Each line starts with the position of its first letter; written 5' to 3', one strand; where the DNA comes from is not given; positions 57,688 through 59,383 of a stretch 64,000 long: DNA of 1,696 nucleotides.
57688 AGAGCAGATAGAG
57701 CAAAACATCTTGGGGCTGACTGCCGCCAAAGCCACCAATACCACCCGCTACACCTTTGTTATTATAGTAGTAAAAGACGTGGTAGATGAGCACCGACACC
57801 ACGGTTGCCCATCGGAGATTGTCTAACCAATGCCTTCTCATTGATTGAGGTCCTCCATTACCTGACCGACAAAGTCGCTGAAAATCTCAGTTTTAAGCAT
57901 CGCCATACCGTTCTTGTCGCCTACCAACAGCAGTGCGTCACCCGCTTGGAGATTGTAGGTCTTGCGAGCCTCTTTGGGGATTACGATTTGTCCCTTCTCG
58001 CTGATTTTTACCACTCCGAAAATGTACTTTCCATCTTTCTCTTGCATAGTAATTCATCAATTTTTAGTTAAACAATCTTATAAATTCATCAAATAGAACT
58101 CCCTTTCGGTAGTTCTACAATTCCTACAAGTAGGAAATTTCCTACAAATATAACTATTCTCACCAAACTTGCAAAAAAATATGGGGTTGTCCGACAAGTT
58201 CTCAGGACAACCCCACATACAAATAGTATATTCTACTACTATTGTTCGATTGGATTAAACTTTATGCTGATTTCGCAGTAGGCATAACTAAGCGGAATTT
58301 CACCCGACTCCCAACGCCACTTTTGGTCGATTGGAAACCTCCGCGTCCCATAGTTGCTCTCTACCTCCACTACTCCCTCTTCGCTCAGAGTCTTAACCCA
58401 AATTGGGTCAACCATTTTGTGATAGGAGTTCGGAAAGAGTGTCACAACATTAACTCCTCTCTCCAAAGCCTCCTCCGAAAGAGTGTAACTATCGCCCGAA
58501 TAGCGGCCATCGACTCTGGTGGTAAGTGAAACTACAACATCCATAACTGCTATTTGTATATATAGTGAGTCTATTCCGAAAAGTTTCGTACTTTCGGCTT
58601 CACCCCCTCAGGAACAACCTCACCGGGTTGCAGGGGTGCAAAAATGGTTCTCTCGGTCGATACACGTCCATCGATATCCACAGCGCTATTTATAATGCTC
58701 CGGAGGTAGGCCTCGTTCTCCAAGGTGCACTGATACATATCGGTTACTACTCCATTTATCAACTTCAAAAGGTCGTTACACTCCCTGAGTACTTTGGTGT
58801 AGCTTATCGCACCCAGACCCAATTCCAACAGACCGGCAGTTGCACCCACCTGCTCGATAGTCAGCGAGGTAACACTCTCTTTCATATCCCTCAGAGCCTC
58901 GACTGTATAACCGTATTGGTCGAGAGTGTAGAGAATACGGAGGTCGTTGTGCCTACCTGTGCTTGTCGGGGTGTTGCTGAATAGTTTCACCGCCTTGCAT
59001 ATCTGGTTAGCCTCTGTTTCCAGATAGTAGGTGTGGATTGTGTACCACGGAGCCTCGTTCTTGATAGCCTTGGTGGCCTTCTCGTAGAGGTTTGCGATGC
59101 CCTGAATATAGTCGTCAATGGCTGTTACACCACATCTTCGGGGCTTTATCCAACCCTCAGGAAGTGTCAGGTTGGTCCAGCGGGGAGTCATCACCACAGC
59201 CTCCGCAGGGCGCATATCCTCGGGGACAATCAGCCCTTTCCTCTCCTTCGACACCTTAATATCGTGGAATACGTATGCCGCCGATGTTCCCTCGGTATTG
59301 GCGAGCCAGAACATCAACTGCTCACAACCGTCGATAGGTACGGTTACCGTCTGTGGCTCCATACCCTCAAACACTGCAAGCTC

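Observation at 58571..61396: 941-aa secreted protein with four NPCBM-like repeats and a glycine-zipper hydrophobic insertion in the fourth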

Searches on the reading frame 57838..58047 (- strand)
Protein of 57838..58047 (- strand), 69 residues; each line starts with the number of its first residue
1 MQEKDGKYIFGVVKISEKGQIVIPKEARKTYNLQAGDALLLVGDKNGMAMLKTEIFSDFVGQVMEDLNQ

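Call 3: search_protein_families(library=pfam, proteins=[window:57838-58047:-], max_evalue=1)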
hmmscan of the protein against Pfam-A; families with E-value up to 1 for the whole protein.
window:57838-58047:- (69 aa): 2 families
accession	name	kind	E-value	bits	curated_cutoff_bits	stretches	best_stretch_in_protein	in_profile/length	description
PF04014.23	MazE_antitoxin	-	2e-08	34.5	24.7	1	12-47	1-36/48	Antidote-toxin recognition MazE, bacterial antitoxin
PF02080.26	TrkA_C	-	0.032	14.6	27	1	28-53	43-68/71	TrkA-C domain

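Call 4: search_protein_families(library=ncbifam, proteins=[window:57838-58047:-], max_evalue=1)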
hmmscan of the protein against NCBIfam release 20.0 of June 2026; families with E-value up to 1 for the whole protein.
window:57838-58047:- (69 aa): 10 families
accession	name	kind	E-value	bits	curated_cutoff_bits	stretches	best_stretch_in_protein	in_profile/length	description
TIGR01439.1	lp_hng_hel_AbrB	domain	3.1e-12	46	28.3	1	13-47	2-36/44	transcriptional regulator, AbrB family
NF040962.1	near_HgcAB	equivalog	2.7e-10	40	70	1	11-65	6-65/70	HgcAB-associated protein HgcC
TIGR02851.1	spore_V_T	equivalog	1.1e-06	28.7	235.9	1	12-53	6-47/180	stage V sporulation protein T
NF006352.0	PRK08577.1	equivalog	5.6e-06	26.4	140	1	11-46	5-40/136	hypothetical protein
TIGR02609.1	doc_partner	hypoth_equivalog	6.2e-05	23.3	55.9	1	21-54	12-45/74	putative addiction module antidote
NF050106.1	TA_MazE_antitoxin_Deino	equivalog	0.0012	19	65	1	19-61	1-46/65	type II toxin-antitoxin system MazE family antitoxin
NF033820.0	STM0539_fam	subfamily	0.0045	16.7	50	1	4-53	69-119/141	STM0539 family protein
NF007039.0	PRK09496.3-2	equivalog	0.037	12.8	293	1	4-57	172-222/446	Trk system potassium transporter TrkA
NF001476.0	PRK00326.2-2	equivalog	0.047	13.3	162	1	13-59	94-138/163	division/cell wall cluster transcriptional repressor MraZ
NF007429.0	PRK09974.1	equivalog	0.13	12.1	125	1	13-52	15-54/114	type II toxin-antitoxin system PrlF family antitoxin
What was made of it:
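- No T9SS C-terminal domain or any other secretion tag is detected (calls 3, 4).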

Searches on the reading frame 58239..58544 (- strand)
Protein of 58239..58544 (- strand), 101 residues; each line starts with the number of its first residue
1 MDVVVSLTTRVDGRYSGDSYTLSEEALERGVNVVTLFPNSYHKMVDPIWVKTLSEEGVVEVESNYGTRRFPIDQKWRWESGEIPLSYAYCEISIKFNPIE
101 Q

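Call 3: search_protein_families(library=pfam, proteins=[window:58239-58544:-], max_evalue=1)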
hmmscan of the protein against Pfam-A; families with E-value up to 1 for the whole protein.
window:58239-58544:- (101 aa): 0 families

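Call 4: search_protein_families(library=ncbifam, proteins=[window:58239-58544:-], max_evalue=1)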
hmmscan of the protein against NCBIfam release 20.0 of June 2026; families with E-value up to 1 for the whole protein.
window:58239-58544:- (101 aa): 1 family
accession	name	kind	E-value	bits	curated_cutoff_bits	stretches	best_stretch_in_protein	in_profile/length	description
NF008108.0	PRK10854.1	equivalog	0.25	9.5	864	1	5-39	39-74/513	exopolyphosphatase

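Call 48: search_protein_families(library=padloc, proteins=[window:58239-58544:-], max_evalue=0.1)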
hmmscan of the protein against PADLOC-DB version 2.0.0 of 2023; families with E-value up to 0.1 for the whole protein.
window:58239-58544:- (101 aa): 0 families
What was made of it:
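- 58239..58544 (-): 101-aa cytoplasmic orphan gene ('f101'), co-transcribed; a clade-specific accessory gene. No Pfam, NCBIfam or PADLOC hit (calls 3, 4, 48).
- No PADLOC hit for any component (call 48).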

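Call 52: find_homologous_proteins(query=window:58239-58544:-, max_evalue=0.001)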
Query window:58239-58544:- (101 aa): 7 proteins with E <= 0.001 among 92 candidates.
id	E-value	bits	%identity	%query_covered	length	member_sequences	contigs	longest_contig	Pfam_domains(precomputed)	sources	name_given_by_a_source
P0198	2.2e-57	209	94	100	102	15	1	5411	-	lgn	-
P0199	8.3e-52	191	89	100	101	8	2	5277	-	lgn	-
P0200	1.3e-46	175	83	100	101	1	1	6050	-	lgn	-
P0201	8.9e-31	124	63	97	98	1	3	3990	-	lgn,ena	-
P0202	1.7e-29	120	62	97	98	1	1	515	-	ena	-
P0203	1.7e-29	120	61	97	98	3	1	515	-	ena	-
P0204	4.5e-29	118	61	97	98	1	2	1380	-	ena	-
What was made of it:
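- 58239..58544 (-): 7 clusters in the database (call 52).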

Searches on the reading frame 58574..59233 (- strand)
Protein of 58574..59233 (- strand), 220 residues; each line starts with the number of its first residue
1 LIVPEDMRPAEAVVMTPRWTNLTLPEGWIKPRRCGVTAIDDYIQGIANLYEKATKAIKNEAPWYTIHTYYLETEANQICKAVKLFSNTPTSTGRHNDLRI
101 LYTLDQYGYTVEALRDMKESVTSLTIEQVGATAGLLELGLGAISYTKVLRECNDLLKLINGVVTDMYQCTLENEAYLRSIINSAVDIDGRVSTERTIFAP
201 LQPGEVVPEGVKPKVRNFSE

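Call 46: predict_structure(alignment_id=A2)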
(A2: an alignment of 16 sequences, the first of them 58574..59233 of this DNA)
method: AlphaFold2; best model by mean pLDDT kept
length: 220 residues; sequences in the alignment: 16
mean_pLDDT: 86.4   pTM: 0.81
mean pLDDT of the five models: 86.4, 85.4, 83.4, 81.8, 81.8
residues with pLDDT >= 90: 112; 70-90: 89; 50-70: 10; < 50: 9
segments of 3 or more residues with pLDDT < 50: 1-8
pLDDT, mean of each block of 10 residues (from residue 1): 41 87 90 92 97 94 91 81 87 82 89 96 96 90 90 97 97 93 79 85 83 64
secondary structure, 60 per line:
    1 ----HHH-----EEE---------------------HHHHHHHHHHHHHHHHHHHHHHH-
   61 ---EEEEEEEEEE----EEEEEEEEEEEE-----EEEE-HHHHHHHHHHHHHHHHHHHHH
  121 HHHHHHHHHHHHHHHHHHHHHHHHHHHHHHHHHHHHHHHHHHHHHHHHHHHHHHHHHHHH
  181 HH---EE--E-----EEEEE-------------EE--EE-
elements in order: E13-15 H37-59 E64-73 E78-89 E95-98 H100-182 E196-200
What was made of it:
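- On Bacteroidetes T9SS cargo: The C-terminus is helical rather than an Ig-like sandwich (calls 3, 4, 46).
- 58574..59233 (-): C-terminal domain (residues 722-941): helix, small beta-sheet and one ~80-residue helix carrying the conserved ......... motif; no known fold. AF2 pLDDT 86, pTM 0.81 (call 46).
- Checked: The C-terminal domain (residues 722-941) is a separate, confidently modelled unit (pLDDT 86, pTM 0.81), mostly helical with a small sheet (call 46).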

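Call 49: fold_search(model_id=the predicted structure, library=pdb)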
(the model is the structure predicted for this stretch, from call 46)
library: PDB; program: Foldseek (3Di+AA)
matches with E <= 10: 344; with E <= 0.001: 0
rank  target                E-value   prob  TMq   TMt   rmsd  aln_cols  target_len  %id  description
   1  8c1q_E                1.5e-01  0.15  0.16  0.19  22.2       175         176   10  Resting state homomeric GluA1 AMPA receptor in complex with TARP gamma 3 (released 2023-08-30)
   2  9rn4_H                2.1e-01  0.11  0.15  0.17  22.5       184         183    9  GluA4 in complex with TARP-2, desensitized state, structure of TMD/LBD domains (released 2025-09-24)
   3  8p3u_F                2.4e-01  0.11  0.15  0.19  22.7       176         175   10  Homomeric GluA1 in tandem with TARP gamma-3, desensitized conformation 2 (released 2023-08-30)
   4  9nr9_H                2.6e-01  0.14  0.17  0.20  21.1       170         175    9  The structure of GluA1/A4 LBD-TMD with 2 TARPs (released 2025-07-02)
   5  8fp4_E                3.4e-01  0.23  0.27  0.30  25.1       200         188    8  GluA2 flip Q isoform of AMPA receptor in complex with gain-of-function TARP gamma-2, with 500mM NaCl, 330uM CTZ, and 1 (released 2024-02-28)
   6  9qdn_F                3.8e-01  0.11  0.16  0.19  23.0       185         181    9  GluA4 in complex with TARP-2, resting state I, structure of TMD/LBD (released 2025-09-24)
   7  8fpg_F                3.8e-01  0.11  0.16  0.19  23.6       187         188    9  GluA2 flip Q isoform of AMPA receptor in complex with gain-of-function TARP gamma-2, with 10mM CaCl2, 150mM NaCl, 1mM  (released 2024-02-28)
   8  9hpk_W                4.1e-01  0.09  0.16  0.19  22.3       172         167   10  Open state TMD-LBD of the GluA3(R439G) with TARP gamma2 (released 2025-07-09)
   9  9rn4_E                4.3e-01  0.09  0.15  0.18  22.8       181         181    9  GluA4 in complex with TARP-2, desensitized state, structure of TMD/LBD domains (released 2025-09-24)
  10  8zah_A                4.6e-01  0.08  0.15  0.13  22.1       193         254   11  Crystal structure of the channel protein CorA from Campylobacter jejuni (released 2024-06-19)
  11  5n77_C                4.8e-01  0.13  0.18  0.17  20.7       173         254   12  Crystal structure of the cytosolic domain of the CorA magnesium channel from Escherichia coli in complex with magnesiu (released 2017-07-12)
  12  8fp4_F                4.8e-01  0.10  0.17  0.19  24.1       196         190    9  GluA2 flip Q isoform of AMPA receptor in complex with gain-of-function TARP gamma-2, with 500mM NaCl, 330uM CTZ, and 1 (released 2024-02-28)
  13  9hpc_X                4.8e-01  0.09  0.16  0.20  21.9       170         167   10  The TMD and the LBD region of the AMPAR complex GluA3- TARP gamma2 in the apo state. (released 2025-07-09)
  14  8fps_E                5.1e-01  0.20  0.25  0.29  24.0       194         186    7  GluA2 flip Q isoform N619K mutant of AMPA receptor in complex with gain-of-function TARP gamma-2, with 10mM CaCl2, 150 (released 2024-02-28)
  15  9qfh_Y                5.4e-01  0.09  0.16  0.20  22.6       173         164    9  The composite map of of the AMPAR complex GluA3- TARP gamma2 in the apo state. (released 2025-07-09)
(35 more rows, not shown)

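Call 59: search_solved_structures(query=A2, max_evalue=10)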
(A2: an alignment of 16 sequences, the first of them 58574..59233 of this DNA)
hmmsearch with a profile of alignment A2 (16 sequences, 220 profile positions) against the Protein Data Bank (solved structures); distinct sequences matched with E-value up to 10: 4.
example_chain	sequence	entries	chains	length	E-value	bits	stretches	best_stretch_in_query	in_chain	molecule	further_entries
9i7q_A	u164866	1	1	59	0.094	15.4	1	110-151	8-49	Centrosomal protein of 57 kDa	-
6r17_A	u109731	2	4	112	0.23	14.1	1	18-85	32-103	Synaptonemal complex central element protein 2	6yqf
5j10_A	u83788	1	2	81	0.63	12.7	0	148-173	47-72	peptide design 2L4HC2_24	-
13hr_I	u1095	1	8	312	1.1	11.8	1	83-159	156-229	Mce/MlaD domain-containing protein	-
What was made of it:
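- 58574..59233 (-): PDB profile search finds nothing (call 59).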

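Call 75: fold_search(model_id=the predicted structure, library=viral)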
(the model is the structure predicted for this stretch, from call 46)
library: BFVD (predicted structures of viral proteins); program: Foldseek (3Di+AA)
matches with E <= 10: 329; with E <= 0.001: 0
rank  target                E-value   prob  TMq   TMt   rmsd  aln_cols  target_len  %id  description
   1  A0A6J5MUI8            7.9e-02  0.11  0.15  0.07  23.9       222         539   11  Uncharacterized protein [uncultured Caudovirales phage]
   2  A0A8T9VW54            1.7e-01  0.30  0.21  0.26  10.4       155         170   10  (no name in the UniProt tables at hand)
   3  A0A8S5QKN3            2.0e-01  0.06  0.15  0.09  30.3       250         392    9  Lipoprotein [Siphoviridae sp. ctezl47]
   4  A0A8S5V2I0            2.7e-01  0.14  0.13  0.21  17.6       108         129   13  Uncharacterized protein [CrAss-like virus sp. ctelJ1]
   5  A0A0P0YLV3            2.7e-01  0.08  0.17  0.11  29.2       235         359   10  (no name in the UniProt tables at hand)
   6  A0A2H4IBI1            3.0e-01  0.15  0.16  0.26  12.1       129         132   10  Uncharacterized protein [Erwinia phage vB_EamM_Y3]
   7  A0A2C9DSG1            3.4e-01  0.18  0.25  0.27  16.4       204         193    8  Uncharacterized protein [Western grey kangaroopox virus]
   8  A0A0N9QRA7            4.0e-01  0.08  0.16  0.15  16.8       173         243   13  Uncharacterized protein [Chrysochromulina ericina virus CeV-01B]
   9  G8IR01                5.0e-01  0.54  0.40  0.11  14.9       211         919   13  MuF-like minor capsid protein [Mycobacterium phage Fionnbharth]
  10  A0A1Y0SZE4            5.0e-01  0.08  0.12  0.08  17.2        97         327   10  Uncharacterized protein [Pseudomonas phage Phabio]
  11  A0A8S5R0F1            5.7e-01  0.16  0.21  0.18  11.6       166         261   10  Uncharacterized protein (Fragment) [Myoviridae sp. ctxjh1]
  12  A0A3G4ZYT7            6.0e-01  0.84  0.28  0.48   3.3        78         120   18  Uncharacterized protein [Faunusvirus sp.]
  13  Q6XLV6                7.1e-01  0.08  0.18  0.08  17.8       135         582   16  histidine kinase [Feldmannia irregularis virus a]
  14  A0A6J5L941            7.1e-01  0.07  0.17  0.08  21.7       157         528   11  histidine kinase [uncultured Caudovirales phage]
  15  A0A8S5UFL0            7.6e-01  0.20  0.23  0.37   7.5       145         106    8  Uncharacterized protein [Myoviridae sp. ctcyQ27]
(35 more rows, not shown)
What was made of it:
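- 58574..59233 (-): Foldseek PDB best E 0.15 (call 49), BFVD best E 0.08 (call 75).
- Tried and rejected: Foldseek against PDB and BFVD and a profile search of PDB sequences all gave nothing significant (calls 49, 59, 75).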
